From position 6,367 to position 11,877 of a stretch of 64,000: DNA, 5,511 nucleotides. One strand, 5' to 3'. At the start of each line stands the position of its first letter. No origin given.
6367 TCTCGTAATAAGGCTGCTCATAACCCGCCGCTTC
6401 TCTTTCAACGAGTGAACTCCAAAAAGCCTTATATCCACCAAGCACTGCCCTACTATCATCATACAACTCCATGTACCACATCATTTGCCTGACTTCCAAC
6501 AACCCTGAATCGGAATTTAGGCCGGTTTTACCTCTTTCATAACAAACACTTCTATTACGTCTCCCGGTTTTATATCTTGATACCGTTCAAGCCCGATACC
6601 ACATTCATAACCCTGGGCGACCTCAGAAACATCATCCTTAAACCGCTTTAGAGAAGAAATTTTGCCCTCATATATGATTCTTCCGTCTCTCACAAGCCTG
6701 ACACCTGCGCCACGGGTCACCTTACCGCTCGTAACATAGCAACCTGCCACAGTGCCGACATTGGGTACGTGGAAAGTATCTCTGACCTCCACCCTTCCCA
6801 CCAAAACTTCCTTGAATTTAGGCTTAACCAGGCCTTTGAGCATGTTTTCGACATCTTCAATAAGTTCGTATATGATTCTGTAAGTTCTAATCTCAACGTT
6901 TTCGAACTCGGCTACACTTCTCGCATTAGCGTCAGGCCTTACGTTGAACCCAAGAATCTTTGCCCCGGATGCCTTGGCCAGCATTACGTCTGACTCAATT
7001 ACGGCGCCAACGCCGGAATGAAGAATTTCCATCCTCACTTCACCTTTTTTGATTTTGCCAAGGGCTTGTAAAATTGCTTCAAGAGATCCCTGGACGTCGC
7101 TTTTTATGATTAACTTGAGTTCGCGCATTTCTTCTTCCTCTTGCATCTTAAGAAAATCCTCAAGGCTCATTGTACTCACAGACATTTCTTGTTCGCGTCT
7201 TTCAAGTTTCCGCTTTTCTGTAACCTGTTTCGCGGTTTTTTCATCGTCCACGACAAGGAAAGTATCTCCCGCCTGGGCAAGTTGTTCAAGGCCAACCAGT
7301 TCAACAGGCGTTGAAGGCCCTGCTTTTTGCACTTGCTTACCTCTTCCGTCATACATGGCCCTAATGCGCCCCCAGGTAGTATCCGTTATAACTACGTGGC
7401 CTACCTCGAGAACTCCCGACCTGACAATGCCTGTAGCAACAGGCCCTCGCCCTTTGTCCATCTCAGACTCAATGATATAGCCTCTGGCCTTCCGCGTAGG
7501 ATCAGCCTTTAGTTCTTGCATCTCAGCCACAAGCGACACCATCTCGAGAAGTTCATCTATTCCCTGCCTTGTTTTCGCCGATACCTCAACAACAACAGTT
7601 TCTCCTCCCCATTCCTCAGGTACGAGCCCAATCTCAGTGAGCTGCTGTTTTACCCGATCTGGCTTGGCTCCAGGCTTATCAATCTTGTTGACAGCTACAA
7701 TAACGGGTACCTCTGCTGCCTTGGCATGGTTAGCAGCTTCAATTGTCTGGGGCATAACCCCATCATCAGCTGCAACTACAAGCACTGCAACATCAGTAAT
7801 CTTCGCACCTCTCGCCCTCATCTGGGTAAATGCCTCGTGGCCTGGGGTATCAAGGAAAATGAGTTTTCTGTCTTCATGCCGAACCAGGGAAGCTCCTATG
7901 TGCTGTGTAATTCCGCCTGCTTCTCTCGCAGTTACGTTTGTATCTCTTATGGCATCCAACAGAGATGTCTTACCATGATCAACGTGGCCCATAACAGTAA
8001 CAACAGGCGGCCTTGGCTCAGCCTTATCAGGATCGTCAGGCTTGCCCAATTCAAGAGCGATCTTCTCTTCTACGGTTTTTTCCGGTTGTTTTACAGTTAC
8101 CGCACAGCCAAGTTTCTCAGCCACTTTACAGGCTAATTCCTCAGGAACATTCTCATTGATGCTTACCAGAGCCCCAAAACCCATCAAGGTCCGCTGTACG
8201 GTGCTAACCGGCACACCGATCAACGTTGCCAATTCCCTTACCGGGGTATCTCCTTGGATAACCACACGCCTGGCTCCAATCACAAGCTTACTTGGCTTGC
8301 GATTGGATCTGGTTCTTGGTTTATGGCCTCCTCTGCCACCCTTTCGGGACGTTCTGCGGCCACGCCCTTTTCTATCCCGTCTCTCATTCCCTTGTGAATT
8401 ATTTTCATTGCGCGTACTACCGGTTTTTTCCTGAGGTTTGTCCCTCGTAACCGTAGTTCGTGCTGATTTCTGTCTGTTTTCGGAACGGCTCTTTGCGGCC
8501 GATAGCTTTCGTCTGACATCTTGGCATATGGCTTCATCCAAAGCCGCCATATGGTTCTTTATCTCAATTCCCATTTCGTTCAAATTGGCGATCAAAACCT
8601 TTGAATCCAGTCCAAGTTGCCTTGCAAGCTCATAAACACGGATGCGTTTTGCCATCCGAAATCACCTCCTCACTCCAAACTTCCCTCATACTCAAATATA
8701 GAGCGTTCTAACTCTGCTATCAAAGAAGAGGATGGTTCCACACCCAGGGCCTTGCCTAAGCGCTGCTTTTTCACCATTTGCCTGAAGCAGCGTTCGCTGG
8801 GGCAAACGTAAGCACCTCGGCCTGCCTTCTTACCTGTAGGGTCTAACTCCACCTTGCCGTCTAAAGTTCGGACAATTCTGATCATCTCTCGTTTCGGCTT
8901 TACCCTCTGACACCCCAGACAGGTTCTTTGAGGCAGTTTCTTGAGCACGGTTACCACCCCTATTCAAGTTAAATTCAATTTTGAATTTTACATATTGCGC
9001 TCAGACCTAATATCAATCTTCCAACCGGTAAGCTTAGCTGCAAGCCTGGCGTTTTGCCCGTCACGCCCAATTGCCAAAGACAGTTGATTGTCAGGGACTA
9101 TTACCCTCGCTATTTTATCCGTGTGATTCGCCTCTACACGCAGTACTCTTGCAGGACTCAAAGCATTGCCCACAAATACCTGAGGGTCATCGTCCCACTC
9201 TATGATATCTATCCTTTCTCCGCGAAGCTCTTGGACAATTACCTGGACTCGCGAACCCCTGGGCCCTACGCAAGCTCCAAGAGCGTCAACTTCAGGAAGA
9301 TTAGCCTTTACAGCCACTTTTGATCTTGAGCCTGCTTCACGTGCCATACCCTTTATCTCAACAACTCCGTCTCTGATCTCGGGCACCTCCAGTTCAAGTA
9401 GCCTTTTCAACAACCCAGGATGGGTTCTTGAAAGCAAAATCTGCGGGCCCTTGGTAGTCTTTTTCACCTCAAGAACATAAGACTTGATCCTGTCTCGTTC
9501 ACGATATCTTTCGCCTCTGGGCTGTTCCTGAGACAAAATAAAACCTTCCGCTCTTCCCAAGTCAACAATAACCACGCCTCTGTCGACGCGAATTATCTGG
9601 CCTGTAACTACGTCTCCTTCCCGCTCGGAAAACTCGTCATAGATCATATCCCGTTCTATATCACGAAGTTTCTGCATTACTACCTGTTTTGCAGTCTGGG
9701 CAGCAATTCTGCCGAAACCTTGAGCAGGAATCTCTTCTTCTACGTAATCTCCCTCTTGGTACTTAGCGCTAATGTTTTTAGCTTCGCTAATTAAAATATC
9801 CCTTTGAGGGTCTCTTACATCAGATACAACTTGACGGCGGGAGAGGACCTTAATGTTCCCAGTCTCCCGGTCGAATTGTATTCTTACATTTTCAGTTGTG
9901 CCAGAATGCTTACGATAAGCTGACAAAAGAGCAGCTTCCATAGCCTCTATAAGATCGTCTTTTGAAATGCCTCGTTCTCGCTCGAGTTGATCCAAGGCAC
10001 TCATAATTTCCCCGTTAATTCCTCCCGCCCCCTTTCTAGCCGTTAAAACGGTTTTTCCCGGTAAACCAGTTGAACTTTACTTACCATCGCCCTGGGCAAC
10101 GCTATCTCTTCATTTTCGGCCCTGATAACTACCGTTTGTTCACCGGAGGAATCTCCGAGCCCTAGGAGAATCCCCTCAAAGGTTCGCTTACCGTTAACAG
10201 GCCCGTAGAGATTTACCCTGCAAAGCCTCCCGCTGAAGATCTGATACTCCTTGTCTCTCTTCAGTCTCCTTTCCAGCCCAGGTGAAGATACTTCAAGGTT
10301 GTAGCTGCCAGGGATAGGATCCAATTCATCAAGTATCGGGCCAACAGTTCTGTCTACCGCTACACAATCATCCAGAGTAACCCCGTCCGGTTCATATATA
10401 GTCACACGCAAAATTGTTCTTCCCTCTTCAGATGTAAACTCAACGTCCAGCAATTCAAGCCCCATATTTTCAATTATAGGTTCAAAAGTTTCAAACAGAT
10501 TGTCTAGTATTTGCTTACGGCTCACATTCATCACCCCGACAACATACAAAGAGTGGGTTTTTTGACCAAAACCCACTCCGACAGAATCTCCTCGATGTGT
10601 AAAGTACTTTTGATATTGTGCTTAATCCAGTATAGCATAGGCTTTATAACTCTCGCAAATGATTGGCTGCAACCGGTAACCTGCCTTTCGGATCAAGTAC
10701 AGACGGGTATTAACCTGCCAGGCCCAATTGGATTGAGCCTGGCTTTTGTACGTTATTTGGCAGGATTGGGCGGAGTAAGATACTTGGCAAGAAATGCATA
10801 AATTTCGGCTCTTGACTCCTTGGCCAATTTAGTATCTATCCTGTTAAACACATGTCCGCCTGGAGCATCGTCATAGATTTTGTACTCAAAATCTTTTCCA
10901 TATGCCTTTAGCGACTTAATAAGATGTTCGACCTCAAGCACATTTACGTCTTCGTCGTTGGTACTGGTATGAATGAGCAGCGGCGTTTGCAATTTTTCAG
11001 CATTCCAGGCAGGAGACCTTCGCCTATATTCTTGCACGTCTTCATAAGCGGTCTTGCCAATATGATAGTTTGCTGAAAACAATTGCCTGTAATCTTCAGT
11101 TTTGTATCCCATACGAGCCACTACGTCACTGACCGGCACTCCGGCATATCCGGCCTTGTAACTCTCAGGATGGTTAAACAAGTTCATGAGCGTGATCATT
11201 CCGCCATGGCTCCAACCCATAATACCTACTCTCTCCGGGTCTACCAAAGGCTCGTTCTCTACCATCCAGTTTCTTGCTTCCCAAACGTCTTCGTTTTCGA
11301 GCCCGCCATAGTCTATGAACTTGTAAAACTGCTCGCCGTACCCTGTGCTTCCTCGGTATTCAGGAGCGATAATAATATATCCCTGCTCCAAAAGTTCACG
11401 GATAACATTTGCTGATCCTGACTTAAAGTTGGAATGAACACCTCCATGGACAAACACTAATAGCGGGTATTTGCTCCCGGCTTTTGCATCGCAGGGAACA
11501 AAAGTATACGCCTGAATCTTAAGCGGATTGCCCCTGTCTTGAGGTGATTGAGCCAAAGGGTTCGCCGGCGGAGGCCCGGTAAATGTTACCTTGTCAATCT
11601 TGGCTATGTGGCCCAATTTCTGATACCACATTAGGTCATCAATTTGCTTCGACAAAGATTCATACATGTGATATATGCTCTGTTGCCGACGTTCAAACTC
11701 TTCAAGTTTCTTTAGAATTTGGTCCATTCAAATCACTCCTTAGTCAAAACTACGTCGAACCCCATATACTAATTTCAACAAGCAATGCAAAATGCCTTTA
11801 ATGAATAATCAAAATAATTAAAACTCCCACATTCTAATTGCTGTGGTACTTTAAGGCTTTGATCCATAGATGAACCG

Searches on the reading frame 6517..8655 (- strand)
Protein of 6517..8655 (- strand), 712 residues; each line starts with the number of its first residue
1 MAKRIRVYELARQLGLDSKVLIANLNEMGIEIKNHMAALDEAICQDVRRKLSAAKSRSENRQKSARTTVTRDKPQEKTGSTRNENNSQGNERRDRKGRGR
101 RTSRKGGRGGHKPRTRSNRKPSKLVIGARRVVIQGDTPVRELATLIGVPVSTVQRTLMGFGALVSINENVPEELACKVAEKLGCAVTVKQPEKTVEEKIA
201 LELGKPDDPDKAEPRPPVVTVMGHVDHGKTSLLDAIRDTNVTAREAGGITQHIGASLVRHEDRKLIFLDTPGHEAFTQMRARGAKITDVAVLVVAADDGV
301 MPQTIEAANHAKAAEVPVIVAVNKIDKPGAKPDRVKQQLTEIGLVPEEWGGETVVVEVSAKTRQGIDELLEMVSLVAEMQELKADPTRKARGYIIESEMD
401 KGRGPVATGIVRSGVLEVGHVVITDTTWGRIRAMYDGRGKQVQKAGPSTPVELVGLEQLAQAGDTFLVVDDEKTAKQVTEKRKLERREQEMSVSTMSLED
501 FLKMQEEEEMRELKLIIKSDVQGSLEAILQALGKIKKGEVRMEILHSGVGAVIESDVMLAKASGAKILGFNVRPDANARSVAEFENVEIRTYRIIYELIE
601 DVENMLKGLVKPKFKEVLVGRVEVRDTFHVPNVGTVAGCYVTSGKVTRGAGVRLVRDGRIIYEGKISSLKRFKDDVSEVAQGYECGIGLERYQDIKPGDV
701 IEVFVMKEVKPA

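Call 43: search_protein_families(library=ncbifam, proteins=[window:6517-8655:-], max_evalue=1e-10)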
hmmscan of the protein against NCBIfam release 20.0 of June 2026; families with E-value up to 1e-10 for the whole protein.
window:6517-8655:- (712 aa): 27 families (the best 25 are shown)
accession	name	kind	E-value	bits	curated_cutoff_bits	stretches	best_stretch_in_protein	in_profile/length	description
TIGR00487.1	IF-2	equivalog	3.1e-238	792.3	424.4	1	130-710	5-583/587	translation initiation factor IF-2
NF003078.0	PRK04004.1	equivalog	5.4e-59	200.3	468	2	211-327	6-140/598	translation initiation factor IF-2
TIGR00491.2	aIF-2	equivalog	5.6e-48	163.8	554.75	2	215-327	3-133/591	translation initiation factor IF-2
NF011418.0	PRK14845.1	equivalog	1.2e-39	135.9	756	2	230-327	475-590/1049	translation initiation factor IF-2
TIGR00231.1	small_GTP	domain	4.8e-33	114.2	42.5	1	217-373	4-162/164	GTP-binding protein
TIGR00475.1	selB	equivalog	7.7e-33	114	242.25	1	219-436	3-225/581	selenocysteine-specific translation elongation factor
TIGR01393.1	lepA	equivalog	3.5e-20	71.9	533.9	1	260-422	62-222/595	translation elongation factor 4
NF000766.0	PRK00049.1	subfamily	1.1e-18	67.2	449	1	219-422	15-245/396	elongation factor Tu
NF009373.0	PRK12736.1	subfamily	3.9e-18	65.4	452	1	219-422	15-243/394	elongation factor Tu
NF009372.0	PRK12735.1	subfamily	8.2e-18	64.4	479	1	219-422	15-245/396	elongation factor Tu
TIGR01394.1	TypA_BipA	equivalog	3.9e-17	61.7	757.3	1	219-342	4-143/594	translational GTPase TypA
TIGR03680.1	eif2g_arch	equivalog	2.1e-16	60.1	514.5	1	261-514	79-346/407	translation initiation factor IF-2 subunit gamma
NF012153.1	tet_protect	equivalog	7.1e-16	57.6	775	1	219-339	27-141/614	tetracycline resistance ribosomal protection protein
TIGR00485.1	EF-Tu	equivalog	1.1e-15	57.3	522.4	1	219-422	15-243/394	elongation factor Tu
NF003077.0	PRK04000.1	equivalog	3.9e-15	55.9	315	1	261-514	83-350/412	translation initiation factor IF-2 subunit gamma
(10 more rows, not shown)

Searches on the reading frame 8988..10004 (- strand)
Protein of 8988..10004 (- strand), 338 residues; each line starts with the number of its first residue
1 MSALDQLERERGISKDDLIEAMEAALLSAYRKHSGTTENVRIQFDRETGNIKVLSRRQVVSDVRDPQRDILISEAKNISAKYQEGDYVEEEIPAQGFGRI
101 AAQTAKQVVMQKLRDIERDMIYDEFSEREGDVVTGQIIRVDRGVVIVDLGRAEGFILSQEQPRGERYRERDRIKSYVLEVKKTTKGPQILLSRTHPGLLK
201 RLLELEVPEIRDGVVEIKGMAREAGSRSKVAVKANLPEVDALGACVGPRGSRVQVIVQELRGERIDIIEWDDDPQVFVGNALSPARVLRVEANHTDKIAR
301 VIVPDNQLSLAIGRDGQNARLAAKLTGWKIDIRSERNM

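Call 7: search_protein_families(library=ncbifam, proteins=[window:8988-10004:-], max_evalue=0.00001)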
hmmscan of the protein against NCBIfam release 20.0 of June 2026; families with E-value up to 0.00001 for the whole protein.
window:8988-10004:- (338 aa): 6 families
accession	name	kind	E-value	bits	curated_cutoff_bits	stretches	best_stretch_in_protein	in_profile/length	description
TIGR01953.1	NusA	equivalog_domain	6.6e-127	423.2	253.4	1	2-336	4-339/340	transcription termination factor NusA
NF006645.0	PRK09202.4-5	equivalog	3.3e-56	191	532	1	4-334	23-369/540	transcription termination/antitermination protein NusA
NF006642.0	PRK09202.4-1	equivalog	7.2e-39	133.7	687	1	69-332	101-372/614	transcription termination/antitermination protein NusA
TIGR01952.1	nusA_arch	equivalog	5.3e-13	49.5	74.35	1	240-333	42-136/141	NusA-like transcription termination signal-binding factor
NF004952.0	PRK06299.1-2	equivalog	1.4e-06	27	524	0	122-195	40-115/580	30S ribosomal protein S1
NF006261.0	PRK08406.1-5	equivalog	1.7e-06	27.8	231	0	242-288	43-88/173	transcription elongation factor NusA-like protein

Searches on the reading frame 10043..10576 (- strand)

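Call 43: search_protein_families(library=ncbifam, proteins=[window:10043-10576:-], max_evalue=1e-10)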
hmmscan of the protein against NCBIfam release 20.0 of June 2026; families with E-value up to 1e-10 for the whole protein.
window:10043-10576:- (177 aa): 21 families
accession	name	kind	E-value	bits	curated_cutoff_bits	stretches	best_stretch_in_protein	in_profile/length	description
NF000934.0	PRK00092.3-1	equivalog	8.1e-36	123.7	175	1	19-170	2-149/153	ribosome maturation factor RimP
NF000928.0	PRK00092.1-2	equivalog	1.6e-35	122.4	163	1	21-170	3-154/158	ribosome maturation factor RimP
NF000927.0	PRK00092.1-1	equivalog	2.7e-32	112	162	1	24-171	5-148/151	ribosome maturation factor RimP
NF011241.0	PRK14647.1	equivalog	2.2e-29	102.2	210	1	20-171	3-156/159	ribosome maturation factor RimP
NF000935.0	PRK00092.3-3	equivalog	2.9e-28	98.6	187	1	22-171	4-150/153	ribosome maturation factor RimP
NF000932.0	PRK00092.2-5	equivalog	4.7e-28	98.2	185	1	21-172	16-166/200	ribosome maturation factor RimP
NF000936.0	PRK00092.4-1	equivalog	2.3e-27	96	205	1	27-169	3-137/142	ribosome maturation factor RimP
NF011229.0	PRK14636.1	equivalog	3.4e-26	92.1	230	1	25-173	5-152/176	ribosome maturation protein RimP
NF011232.0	PRK14639.1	equivalog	8.1e-23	81.4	193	1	32-143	5-112/141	ribosome maturation factor RimP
NF011231.0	PRK14638.1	equivalog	1.1e-22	80.4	188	1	21-160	4-136/150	ribosome maturation factor RimP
NF000933.0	PRK00092.2-6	equivalog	3.9e-22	79.3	375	1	31-171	33-175/260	ribosome maturation factor RimP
NF011230.0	PRK14637.1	equivalog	1.8e-21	76.4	159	1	16-171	2-147/152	ribosome maturation factor RimP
NF000929.0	PRK00092.2-1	equivalog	2.8e-21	76.2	147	1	27-160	3-132/153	ribosome maturation factor RimP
NF011233.0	PRK14640.1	equivalog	3.9e-19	69.1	268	1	27-139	8-120/152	hypothetical protein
NF011225.0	PRK14632.1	equivalog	7.4e-19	68.3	226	1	23-140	6-125/172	ribosome maturation factor RimP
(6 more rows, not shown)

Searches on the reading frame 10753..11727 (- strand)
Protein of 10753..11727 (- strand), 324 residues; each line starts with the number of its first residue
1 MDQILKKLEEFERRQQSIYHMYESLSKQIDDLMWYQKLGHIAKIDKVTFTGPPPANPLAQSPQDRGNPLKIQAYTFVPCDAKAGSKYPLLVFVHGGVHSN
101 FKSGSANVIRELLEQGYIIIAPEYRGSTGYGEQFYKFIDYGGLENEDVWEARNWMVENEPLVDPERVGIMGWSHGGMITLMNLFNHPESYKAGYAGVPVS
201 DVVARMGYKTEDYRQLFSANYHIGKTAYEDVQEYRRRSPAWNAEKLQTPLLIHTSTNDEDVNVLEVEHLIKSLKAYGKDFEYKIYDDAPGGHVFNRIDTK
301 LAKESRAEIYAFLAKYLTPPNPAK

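Call 7: search_protein_families(library=ncbifam, proteins=[window:10753-11727:-], max_evalue=0.00001)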
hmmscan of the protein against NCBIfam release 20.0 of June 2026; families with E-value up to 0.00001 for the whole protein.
window:10753-11727:- (324 aa): 5 families
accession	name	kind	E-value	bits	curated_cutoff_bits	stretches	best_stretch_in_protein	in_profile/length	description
NF053518.1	DipepPtdsDpp5Prph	equivalog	1.8e-16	59.8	900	1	70-262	408-603/655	dipeptidyl-peptidase Dpp5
NF033523.0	lasso_peptidase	equivalog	2.4e-11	43.1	400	1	156-289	485-613/638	Atxe2 family lasso peptide isopeptidase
NF050058.1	e_dPHAscl_type1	hypoth_equivalog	7.9e-11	41.9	150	1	67-276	4-207/276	extracellular catalytic domain type 1 short-chain-length polyhydroxyalkanoate depolymerase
NF041440.1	hydrolase_YghX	exception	3.5e-10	39.5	460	0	231-317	204-292/292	YghX family hydrolase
NF007511.0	PRK10115.1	equivalog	3.7e-06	25.7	1313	1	86-276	444-635/686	oligopeptidase B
